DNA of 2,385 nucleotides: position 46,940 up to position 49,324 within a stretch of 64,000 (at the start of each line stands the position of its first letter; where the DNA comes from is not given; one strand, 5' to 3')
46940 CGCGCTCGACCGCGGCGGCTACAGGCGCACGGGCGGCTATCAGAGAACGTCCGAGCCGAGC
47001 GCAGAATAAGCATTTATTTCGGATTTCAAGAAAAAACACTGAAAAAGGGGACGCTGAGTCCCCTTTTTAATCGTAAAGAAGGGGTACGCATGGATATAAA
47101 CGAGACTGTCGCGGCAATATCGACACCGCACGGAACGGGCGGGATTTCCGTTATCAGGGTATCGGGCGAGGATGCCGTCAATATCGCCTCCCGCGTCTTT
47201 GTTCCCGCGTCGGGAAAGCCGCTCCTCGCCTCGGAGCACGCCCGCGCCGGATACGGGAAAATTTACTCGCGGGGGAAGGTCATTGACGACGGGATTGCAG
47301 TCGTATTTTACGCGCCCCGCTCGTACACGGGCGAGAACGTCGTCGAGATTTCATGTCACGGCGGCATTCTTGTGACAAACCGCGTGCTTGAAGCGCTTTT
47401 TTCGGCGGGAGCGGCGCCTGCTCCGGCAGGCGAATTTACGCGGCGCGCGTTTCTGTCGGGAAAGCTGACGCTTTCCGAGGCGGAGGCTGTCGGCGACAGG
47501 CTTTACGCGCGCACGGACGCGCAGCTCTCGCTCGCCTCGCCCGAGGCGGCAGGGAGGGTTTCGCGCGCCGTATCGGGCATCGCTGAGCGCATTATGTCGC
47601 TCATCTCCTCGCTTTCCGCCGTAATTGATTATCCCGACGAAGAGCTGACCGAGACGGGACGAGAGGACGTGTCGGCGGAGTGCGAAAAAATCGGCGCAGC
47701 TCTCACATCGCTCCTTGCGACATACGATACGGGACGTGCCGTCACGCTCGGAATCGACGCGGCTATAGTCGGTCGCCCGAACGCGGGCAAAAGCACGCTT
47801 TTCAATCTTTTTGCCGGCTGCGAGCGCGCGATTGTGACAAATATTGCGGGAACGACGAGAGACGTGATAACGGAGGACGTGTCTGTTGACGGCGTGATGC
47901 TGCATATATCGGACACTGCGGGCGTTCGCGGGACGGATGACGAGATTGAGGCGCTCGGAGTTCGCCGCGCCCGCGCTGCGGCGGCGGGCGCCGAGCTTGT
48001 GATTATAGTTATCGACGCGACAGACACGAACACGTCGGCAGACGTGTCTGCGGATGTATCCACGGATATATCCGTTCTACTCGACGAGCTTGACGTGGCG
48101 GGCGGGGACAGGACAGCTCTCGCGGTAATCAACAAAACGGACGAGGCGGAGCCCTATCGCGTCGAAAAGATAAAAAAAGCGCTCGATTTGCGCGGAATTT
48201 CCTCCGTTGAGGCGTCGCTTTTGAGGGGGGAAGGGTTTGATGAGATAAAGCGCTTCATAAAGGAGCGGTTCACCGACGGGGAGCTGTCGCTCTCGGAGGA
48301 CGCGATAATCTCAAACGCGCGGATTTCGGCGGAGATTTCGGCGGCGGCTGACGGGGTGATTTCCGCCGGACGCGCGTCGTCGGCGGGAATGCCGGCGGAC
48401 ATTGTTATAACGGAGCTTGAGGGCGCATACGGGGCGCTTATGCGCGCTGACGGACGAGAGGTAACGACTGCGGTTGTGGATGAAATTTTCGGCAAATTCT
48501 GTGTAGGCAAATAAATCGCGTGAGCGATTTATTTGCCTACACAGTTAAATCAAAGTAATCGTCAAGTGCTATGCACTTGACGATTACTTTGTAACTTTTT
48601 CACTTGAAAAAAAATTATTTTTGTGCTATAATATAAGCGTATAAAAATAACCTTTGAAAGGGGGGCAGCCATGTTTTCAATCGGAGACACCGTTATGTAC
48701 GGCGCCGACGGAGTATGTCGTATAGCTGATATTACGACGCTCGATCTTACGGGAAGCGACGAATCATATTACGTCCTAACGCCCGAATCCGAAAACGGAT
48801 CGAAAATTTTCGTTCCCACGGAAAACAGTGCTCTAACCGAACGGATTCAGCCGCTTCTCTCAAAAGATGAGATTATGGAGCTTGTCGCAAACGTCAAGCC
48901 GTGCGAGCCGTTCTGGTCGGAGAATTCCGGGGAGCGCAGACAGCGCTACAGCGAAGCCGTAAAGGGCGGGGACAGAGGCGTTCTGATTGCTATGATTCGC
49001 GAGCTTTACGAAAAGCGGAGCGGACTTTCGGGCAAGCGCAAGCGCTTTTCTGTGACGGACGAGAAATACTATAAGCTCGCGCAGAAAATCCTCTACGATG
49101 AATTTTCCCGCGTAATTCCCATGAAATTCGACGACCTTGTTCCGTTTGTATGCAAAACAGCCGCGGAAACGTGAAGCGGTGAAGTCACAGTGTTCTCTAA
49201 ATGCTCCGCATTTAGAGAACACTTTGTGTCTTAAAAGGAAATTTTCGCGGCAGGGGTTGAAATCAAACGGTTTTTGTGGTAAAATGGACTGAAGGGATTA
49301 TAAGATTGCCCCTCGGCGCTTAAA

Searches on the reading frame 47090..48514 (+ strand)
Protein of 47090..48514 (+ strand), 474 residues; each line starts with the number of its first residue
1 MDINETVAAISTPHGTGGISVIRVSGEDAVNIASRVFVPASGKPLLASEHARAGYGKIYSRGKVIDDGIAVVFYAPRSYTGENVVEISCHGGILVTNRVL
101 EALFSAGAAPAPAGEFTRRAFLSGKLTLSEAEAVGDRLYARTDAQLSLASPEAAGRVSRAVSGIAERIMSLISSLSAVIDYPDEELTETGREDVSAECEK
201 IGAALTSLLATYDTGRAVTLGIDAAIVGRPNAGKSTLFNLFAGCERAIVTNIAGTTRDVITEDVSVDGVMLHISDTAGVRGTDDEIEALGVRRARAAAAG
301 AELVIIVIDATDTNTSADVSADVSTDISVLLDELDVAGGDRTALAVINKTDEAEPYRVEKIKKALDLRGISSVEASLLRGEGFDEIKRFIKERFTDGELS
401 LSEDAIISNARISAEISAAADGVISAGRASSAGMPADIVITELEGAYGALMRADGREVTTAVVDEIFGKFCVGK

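Call 58: search_protein_families(library=pfam, max_evalue=1e-8, proteins=[window:47090-48514:+])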
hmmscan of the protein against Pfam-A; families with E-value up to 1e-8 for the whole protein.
window:47090-48514:+ (474 aa): 4 families
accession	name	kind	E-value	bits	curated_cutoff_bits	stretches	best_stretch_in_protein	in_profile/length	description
PF10396.14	TrmE_N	-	4.8e-39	133.6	29.8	1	6-125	1-117/117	GTP-binding protein TrmE N-terminus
PF12631.12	MnmE_helical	-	4.1e-35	122.3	40.1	1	128-471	1-211/211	MnmE helical domain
PF01926.29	MMR_HSR1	-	5.4e-21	75.3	21.9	1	224-315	2-90/113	50S ribosome-binding GTPase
PF02421.24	FeoB_N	-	8.4e-10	38.8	27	1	224-316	3-94/156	Ferrous iron transport protein B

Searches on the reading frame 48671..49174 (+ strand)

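Call 57: search_protein_families(library=pfam, max_evalue=1e-8, proteins=[window:48671-49174:+])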
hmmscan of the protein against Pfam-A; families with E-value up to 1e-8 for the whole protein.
window:48671-49174:+ (167 aa): 1 family
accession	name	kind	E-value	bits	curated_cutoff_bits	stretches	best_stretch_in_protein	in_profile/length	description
PF02559.22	CarD_TRCF_RID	-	1.2e-13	51.3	23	1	2-60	1-54/57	CarD-like/TRCF RID domain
